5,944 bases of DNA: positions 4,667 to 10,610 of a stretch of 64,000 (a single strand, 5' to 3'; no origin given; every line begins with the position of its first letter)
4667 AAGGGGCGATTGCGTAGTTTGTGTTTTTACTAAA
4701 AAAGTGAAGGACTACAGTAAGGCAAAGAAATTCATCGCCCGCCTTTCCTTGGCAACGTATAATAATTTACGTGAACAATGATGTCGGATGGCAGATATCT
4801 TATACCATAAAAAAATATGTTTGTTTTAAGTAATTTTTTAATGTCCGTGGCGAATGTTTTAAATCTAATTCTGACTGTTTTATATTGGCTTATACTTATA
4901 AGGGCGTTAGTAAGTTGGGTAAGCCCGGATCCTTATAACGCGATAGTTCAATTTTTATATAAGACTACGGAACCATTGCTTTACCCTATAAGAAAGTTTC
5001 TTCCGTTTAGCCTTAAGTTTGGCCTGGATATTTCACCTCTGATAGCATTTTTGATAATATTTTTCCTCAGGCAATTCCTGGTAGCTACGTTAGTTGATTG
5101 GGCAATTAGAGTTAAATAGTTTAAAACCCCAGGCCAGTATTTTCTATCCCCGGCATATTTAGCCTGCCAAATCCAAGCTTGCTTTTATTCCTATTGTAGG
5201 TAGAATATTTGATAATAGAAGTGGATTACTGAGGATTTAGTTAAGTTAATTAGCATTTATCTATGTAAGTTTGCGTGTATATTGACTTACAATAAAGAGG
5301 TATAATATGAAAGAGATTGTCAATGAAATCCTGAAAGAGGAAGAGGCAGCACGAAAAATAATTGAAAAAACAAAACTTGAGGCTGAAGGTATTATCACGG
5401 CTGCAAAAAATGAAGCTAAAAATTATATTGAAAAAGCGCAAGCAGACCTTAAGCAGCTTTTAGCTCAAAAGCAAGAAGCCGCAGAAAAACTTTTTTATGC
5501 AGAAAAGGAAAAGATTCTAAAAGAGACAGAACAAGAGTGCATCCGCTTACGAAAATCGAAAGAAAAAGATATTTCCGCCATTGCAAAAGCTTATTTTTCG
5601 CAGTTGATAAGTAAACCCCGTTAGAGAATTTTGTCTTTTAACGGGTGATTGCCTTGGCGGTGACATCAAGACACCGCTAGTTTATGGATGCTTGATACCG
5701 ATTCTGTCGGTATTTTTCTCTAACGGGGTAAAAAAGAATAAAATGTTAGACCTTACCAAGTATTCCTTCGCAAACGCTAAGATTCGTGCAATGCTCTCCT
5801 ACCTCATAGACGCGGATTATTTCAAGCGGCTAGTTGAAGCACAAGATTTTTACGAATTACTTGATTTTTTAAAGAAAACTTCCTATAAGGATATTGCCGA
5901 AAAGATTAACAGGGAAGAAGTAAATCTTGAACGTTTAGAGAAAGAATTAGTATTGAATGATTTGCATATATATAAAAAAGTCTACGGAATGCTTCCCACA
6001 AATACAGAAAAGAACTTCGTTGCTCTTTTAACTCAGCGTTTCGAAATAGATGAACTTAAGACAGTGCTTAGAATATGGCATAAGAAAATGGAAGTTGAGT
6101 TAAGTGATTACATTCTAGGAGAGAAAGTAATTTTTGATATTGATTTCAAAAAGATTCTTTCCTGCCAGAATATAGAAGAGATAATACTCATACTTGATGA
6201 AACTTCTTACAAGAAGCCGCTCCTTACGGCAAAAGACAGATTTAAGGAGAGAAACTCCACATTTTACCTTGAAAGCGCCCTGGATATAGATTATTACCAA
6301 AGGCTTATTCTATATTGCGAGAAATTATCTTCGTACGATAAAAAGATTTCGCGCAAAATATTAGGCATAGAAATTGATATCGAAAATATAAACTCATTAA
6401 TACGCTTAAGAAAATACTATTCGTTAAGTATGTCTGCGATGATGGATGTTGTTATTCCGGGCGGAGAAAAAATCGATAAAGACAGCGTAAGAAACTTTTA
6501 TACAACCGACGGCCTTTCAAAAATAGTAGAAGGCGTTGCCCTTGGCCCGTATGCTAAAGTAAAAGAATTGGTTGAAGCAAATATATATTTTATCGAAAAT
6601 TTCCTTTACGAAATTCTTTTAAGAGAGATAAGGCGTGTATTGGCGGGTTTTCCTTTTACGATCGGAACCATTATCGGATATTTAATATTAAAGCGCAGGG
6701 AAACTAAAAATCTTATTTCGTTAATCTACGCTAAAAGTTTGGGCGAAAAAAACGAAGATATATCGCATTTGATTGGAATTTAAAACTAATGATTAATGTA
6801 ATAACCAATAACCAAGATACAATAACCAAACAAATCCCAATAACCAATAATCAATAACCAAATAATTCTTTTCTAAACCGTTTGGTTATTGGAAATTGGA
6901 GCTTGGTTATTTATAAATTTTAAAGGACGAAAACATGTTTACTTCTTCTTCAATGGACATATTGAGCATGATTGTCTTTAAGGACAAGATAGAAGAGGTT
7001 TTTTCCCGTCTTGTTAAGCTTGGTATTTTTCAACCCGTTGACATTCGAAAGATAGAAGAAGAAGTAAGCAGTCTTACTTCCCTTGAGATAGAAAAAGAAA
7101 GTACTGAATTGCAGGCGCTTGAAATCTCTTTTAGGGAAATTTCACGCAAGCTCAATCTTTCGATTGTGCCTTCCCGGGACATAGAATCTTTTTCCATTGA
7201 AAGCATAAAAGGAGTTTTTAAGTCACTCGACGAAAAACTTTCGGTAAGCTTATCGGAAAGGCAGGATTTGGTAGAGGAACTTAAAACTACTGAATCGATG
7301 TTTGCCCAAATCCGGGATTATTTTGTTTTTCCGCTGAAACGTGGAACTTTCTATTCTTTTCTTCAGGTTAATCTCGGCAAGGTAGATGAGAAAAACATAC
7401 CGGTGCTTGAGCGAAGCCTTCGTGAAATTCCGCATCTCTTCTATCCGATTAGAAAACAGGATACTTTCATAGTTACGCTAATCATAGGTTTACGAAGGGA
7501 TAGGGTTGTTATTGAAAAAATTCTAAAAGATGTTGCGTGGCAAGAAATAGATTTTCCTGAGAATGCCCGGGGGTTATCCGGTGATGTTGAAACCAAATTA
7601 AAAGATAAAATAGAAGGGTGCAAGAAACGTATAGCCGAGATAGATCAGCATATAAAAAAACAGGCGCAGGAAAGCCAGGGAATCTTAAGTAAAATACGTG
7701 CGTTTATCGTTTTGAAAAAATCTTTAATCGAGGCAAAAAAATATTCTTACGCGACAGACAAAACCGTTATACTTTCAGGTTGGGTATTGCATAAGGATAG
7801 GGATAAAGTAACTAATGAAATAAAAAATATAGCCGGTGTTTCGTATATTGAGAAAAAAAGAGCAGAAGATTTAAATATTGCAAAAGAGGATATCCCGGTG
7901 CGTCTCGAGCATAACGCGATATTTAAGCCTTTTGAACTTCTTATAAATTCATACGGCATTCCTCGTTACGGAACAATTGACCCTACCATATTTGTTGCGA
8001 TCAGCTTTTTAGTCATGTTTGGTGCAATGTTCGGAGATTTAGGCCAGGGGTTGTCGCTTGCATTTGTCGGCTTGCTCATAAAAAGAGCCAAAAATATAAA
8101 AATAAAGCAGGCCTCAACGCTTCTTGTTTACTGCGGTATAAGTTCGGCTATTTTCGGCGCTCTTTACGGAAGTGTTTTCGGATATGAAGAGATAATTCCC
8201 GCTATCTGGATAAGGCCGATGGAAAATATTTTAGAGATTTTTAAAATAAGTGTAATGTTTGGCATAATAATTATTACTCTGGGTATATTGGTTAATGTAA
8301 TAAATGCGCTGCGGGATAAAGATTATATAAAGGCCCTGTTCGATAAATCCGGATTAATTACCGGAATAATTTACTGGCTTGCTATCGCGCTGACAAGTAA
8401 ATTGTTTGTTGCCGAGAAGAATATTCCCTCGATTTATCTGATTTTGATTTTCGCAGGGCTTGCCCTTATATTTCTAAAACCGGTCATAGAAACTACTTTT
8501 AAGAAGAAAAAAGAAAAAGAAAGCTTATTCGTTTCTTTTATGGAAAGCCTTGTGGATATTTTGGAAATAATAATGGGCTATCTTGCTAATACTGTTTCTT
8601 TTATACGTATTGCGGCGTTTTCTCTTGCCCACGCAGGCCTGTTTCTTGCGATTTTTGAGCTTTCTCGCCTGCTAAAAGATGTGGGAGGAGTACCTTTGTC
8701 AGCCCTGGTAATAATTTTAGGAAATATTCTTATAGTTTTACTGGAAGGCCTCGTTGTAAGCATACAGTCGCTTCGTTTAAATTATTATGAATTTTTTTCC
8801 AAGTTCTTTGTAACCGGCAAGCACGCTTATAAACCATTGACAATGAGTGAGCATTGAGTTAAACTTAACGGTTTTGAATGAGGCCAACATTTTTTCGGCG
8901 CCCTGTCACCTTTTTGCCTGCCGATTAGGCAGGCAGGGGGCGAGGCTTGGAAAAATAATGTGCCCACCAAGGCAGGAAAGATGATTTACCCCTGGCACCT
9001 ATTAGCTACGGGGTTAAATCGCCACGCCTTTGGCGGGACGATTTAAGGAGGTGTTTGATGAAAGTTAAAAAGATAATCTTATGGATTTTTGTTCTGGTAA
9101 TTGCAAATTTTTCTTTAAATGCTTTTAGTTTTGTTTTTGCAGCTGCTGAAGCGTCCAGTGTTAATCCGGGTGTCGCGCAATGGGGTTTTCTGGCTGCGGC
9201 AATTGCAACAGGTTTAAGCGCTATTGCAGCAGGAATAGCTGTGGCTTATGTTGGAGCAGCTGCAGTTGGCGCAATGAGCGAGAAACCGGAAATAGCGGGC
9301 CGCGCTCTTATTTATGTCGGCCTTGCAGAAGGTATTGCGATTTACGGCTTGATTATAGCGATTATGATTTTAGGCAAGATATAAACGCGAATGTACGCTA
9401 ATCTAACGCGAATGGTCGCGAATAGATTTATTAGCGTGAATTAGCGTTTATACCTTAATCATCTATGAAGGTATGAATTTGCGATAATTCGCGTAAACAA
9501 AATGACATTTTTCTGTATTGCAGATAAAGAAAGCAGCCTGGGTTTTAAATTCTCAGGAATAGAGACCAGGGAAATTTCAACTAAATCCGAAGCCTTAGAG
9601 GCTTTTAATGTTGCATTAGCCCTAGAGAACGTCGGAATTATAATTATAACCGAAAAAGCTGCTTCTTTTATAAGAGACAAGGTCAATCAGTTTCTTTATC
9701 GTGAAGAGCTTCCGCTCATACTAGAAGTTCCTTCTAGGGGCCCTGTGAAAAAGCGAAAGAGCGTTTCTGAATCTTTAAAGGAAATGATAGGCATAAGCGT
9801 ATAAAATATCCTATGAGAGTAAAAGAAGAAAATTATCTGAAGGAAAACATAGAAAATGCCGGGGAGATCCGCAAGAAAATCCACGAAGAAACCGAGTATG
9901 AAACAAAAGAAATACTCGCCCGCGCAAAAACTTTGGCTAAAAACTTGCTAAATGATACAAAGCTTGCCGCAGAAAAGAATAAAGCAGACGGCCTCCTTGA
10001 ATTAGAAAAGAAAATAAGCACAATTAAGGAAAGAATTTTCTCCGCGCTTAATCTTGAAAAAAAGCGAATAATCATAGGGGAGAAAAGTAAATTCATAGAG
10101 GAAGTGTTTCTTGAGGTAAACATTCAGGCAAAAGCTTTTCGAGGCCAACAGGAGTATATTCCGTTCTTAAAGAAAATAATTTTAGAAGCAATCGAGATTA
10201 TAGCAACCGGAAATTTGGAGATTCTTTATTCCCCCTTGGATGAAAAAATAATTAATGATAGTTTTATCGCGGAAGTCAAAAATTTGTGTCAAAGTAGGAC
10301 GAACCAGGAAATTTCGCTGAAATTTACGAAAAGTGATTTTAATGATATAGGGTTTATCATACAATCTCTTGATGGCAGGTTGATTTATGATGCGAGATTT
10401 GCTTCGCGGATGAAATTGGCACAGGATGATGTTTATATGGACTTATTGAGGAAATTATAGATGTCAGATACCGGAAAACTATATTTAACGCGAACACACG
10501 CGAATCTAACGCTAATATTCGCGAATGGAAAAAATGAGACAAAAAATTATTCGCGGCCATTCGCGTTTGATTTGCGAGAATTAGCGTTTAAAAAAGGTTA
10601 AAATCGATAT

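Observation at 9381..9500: Family-C 'ATTCGCG' direct-repeat arrays at helical phasing, placed inside the V-ATPase operon and upstream of pta and hisF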

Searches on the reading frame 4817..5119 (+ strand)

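Call 99: search_protein_families(library=pfam, proteins=[window:4817-5119:+], max_evalue=0.01)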
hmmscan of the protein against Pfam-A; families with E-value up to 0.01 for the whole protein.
window:4817-5119:+ (100 aa): 1 family
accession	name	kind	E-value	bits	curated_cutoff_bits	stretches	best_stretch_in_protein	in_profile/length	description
PF02325.22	YGGT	-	1.5e-22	80.2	27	1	17-88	2-70/70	YGGT family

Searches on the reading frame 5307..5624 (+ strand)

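Call 99: search_protein_families(library=pfam, proteins=[window:5307-5624:+], max_evalue=0.01)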
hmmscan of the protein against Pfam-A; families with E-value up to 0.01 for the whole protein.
window:5307-5624:+ (105 aa): 2 families
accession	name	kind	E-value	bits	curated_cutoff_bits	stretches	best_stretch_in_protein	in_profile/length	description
PF00430.23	ATP-synt_B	-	0.0082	16.7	28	0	9-79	50-120/132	ATP synthase B/B' CF(0)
PF16999.10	V-ATPase_G_2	-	0.0085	17.1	28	0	3-87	5-89/104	Vacuolar (H+)-ATPase G subunit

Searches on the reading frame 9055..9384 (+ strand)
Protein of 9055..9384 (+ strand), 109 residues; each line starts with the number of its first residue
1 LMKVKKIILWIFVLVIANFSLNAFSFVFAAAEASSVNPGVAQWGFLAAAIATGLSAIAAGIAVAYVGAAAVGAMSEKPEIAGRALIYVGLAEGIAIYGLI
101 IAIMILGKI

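Call 81: search_protein_families(library=pfam, proteins=[window:9055-9384:+])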
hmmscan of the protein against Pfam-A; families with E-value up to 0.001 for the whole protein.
window:9055-9384:+ (109 aa): 1 family
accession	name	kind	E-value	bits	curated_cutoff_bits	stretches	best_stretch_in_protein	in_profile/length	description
PF00137.26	ATP-synt_C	-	2.8e-16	59.9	24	1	46-105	1-60/60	ATP synthase subunit C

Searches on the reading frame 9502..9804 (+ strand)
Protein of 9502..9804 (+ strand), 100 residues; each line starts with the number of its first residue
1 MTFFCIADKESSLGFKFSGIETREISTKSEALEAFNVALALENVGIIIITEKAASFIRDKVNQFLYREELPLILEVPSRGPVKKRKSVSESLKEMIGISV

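Call 81: search_protein_families(library=pfam, proteins=[window:9502-9804:+])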
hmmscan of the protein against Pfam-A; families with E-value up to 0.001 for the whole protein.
window:9502-9804:+ (100 aa): 1 family
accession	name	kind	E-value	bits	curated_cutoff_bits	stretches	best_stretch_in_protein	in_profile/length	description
PF01990.22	ATP-synt_F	-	7.4e-18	65.1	23.5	1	5-86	3-85/91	ATP synthase (F/14-kDa) subunit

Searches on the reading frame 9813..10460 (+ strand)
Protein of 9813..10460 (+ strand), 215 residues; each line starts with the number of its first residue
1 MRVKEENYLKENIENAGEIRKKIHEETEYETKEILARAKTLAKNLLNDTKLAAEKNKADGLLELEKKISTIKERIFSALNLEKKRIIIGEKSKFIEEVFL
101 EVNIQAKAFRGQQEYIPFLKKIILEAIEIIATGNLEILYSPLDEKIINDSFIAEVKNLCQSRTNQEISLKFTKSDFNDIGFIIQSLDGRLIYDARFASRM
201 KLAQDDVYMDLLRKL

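Call 54: find_homologous_proteins(query=window:9813-10460:+, max_evalue=1e-20)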
Query window:9813-10460:+ (215 aa): 23 proteins with E <= 1e-20 among 556 candidates.
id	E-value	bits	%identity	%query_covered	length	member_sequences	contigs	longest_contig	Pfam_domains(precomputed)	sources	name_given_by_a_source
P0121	1.0e-126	438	100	100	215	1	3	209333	PF01991.24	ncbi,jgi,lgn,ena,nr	ncbi:MAG: V-type ATP synthase subunit E [Candidatus Omnitrophica bacterium]|jgi:vacuolar-type H+-ATP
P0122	1.9e-104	366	81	100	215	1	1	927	PF01991.24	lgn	-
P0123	9.0e-101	354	78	100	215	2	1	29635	PF01991.24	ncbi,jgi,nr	ncbi:MAG: V-type ATP synthase subunit E [Candidatus Omnitrophica bacterium]|jgi:vacuolar-type H+-ATP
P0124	1.4e-98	347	77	100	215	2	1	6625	PF01991.24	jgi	-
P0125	4.7e-98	345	77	100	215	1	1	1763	PF01991.24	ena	-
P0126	3.3e-96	339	77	100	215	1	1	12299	PF01991.24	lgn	-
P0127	6.6e-96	338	76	100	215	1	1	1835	PF01991.24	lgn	-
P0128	2.4e-90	320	72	100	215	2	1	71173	PF01991.24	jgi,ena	-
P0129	7.3e-90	318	73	100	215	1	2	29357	PF01991.24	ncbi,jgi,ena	ncbi:MAG: V-type ATP synthase subunit E [Candidatus Omnitrophota bacterium]|jgi:vacuolar-type H+-ATP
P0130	1.9e-88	313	71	100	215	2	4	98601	PF01991.24,PF00430.24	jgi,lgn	-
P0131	3.9e-86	306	71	100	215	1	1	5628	PF01991.24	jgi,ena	-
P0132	5.2e-85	302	70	100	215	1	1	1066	PF01991.24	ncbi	-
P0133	3.5e-84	300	68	100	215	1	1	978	PF01991.24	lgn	-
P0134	1.9e-83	297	66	100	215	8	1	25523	PF01991.24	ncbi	-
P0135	2.8e-82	293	67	100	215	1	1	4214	PF01991.24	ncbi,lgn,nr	ncbi:MAG: V-type ATP synthase subunit E [Candidatus Omnitrophica bacterium]|nr:V-type ATP synthase s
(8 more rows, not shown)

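Call 55: find_encoding_contigs(protein=P0123, flank=10000, max_places=1)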
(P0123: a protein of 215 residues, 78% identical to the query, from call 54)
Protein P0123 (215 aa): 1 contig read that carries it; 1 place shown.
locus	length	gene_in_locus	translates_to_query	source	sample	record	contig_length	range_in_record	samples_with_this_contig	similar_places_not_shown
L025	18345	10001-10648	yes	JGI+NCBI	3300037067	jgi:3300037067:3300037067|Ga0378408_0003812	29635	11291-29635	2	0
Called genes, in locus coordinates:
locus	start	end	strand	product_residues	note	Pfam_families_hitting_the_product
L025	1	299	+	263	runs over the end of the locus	PF02358:Trehalose_PPase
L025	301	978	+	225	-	PF19027:DUF5752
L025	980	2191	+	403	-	PF21269:TreT_GT1, PF00534:Glycos_transf_1, PF20706:GT4-conflict (weak), PF13692:Glyco_trans_1_4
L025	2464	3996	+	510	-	PF00209:SNF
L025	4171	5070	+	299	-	PF13354:Beta-lactamase2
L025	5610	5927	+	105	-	-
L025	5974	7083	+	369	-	PF01992:vATP-synt_AC39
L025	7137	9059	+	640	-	PF01496:V_ATPase_I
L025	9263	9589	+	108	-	PF00137:ATP-synt_C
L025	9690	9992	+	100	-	PF01990:ATP-synt_F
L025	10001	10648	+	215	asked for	PF01991:vATP-synt_E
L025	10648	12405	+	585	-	PF02874:ATP-synt_ab_N, PF16886:ATP-synt_ab_Xtn, PF00006:ATP-synt_ab, PF22919:ATP-synt_VA_C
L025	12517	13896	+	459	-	PF00006:ATP-synt_ab, PF22919:ATP-synt_VA_C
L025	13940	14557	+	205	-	PF01813:ATP-synt_D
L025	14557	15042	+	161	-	PF00582:Usp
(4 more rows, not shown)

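Call 56: find_encoding_contigs(protein=P0130, flank=10000, max_places=1)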
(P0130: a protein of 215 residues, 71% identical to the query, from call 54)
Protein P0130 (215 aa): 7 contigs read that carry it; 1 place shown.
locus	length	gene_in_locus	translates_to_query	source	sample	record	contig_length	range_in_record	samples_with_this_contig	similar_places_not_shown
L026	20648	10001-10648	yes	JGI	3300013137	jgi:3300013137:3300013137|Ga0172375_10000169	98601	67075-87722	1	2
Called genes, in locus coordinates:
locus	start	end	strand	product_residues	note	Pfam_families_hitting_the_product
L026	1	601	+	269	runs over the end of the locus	PF02358:Trehalose_PPase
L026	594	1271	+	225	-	PF19027:DUF5752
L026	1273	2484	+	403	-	PF21269:TreT_GT1, PF00534:Glycos_transf_1, PF20706:GT4-conflict, PF13692:Glyco_trans_1_4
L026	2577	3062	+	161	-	PF00209:SNF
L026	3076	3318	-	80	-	-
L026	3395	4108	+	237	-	PF00209:SNF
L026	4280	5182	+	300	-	PF13354:Beta-lactamase2, PF00768:Peptidase_S11 (weak)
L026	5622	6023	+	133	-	-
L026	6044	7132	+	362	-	PF01992:vATP-synt_AC39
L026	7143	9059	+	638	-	PF01496:V_ATPase_I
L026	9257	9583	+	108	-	PF00137:ATP-synt_C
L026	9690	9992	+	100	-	PF01990:ATP-synt_F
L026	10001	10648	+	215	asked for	PF00430:ATP-synt_B (faint), PF01991:vATP-synt_E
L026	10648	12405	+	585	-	PF02874:ATP-synt_ab_N, PF16886:ATP-synt_ab_Xtn, PF00006:ATP-synt_ab, PF22919:ATP-synt_VA_C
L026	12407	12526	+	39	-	-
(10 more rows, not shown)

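Call 57: find_encoding_contigs(protein=P0134, flank=10000, max_places=1)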
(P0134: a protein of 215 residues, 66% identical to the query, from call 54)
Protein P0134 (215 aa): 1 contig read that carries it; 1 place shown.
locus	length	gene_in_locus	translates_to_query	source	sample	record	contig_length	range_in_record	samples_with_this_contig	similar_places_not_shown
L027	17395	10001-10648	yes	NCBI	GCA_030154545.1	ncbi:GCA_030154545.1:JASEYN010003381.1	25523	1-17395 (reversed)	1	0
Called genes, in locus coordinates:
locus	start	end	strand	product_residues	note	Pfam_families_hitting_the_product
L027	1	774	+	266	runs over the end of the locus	PF02358:Trehalose_PPase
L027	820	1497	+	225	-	PF19027:DUF5752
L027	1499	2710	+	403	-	PF21269:TreT_GT1, PF00534:Glycos_transf_1, PF20706:GT4-conflict (weak), PF13692:Glyco_trans_1_4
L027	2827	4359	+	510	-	PF00209:SNF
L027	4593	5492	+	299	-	PF13354:Beta-lactamase2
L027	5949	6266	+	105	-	-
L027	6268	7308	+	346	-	PF01992:vATP-synt_AC39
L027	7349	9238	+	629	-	PF01496:V_ATPase_I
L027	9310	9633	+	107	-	PF00137:ATP-synt_C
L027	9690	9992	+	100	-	PF01990:ATP-synt_F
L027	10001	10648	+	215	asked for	PF01991:vATP-synt_E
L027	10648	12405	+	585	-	PF02874:ATP-synt_ab_N, PF16886:ATP-synt_ab_Xtn, PF00006:ATP-synt_ab, PF22919:ATP-synt_VA_C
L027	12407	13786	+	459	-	PF02874:ATP-synt_ab_N (faint), PF00006:ATP-synt_ab, PF22919:ATP-synt_VA_C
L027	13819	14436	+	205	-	PF01813:ATP-synt_D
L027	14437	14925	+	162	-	PF00582:Usp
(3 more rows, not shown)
